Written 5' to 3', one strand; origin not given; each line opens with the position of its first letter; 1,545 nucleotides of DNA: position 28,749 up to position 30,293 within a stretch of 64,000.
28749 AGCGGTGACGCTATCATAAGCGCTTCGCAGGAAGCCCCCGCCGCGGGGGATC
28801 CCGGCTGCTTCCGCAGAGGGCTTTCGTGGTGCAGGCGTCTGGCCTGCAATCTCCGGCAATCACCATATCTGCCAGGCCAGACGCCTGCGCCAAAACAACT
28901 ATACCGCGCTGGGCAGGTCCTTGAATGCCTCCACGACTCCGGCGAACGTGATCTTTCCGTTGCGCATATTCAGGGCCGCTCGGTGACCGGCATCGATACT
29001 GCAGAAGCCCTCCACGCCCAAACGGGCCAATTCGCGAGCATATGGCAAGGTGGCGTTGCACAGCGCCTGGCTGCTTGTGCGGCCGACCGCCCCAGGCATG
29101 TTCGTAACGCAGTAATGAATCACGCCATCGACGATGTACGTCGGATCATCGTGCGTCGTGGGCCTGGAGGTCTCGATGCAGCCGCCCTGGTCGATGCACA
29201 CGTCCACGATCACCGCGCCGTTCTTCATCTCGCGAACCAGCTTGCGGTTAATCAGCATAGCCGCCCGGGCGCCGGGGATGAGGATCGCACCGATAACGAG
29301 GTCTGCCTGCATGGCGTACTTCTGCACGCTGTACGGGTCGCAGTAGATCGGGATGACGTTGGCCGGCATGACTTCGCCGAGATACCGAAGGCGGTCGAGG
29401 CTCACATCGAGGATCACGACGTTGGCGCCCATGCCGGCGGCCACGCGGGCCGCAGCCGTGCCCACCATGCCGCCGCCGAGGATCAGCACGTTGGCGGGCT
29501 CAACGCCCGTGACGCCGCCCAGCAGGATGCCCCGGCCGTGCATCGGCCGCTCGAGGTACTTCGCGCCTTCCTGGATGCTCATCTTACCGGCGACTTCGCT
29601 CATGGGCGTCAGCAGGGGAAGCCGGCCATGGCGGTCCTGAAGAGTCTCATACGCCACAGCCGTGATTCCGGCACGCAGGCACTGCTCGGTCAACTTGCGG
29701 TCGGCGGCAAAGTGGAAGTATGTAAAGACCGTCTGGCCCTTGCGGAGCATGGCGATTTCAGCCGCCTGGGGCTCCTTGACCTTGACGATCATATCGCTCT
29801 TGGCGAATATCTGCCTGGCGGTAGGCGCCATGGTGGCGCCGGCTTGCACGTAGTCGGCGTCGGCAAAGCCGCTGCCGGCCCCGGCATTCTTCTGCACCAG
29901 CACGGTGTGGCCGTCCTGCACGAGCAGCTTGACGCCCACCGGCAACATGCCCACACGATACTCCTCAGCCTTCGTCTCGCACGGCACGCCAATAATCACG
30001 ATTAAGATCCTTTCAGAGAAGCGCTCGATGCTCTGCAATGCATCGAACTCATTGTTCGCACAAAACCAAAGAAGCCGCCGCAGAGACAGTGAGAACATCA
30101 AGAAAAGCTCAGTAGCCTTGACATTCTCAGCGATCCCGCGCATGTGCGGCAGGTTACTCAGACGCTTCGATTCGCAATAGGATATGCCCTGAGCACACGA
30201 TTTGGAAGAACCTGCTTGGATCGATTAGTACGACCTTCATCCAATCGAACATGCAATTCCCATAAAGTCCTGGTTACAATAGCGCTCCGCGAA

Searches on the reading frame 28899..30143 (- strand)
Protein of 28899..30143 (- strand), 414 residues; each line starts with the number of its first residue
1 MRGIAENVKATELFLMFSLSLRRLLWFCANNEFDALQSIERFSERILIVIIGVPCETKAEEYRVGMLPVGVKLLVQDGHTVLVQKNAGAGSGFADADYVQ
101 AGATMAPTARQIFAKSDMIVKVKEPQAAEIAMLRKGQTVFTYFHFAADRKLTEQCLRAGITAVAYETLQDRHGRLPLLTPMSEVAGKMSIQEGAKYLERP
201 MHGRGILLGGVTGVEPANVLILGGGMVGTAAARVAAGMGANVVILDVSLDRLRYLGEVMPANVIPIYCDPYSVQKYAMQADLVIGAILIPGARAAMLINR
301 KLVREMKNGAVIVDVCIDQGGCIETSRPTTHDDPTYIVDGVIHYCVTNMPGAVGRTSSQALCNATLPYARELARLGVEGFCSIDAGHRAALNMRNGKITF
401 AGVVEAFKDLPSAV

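Call 39: find_encoding_contigs(protein=window:28899-30143:-, flank=3000, max_places=8)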
Protein window:28899-30143:- (414 aa): 1 contig read that carries it; 1 place shown.
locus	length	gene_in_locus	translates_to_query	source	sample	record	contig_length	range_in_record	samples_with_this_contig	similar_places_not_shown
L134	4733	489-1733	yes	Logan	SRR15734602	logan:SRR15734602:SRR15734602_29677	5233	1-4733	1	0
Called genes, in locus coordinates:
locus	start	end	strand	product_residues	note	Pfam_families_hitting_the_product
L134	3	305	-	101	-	?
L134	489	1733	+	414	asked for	PF05222:AlaDh_PNT_N, PF01262:AlaDh_PNT_C, PF02826:2-Hacid_dh_C (weak)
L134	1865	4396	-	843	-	PF01136:Peptidase_U32, PF12392:DUF3656, PF01136:Peptidase_U32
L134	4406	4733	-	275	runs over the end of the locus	?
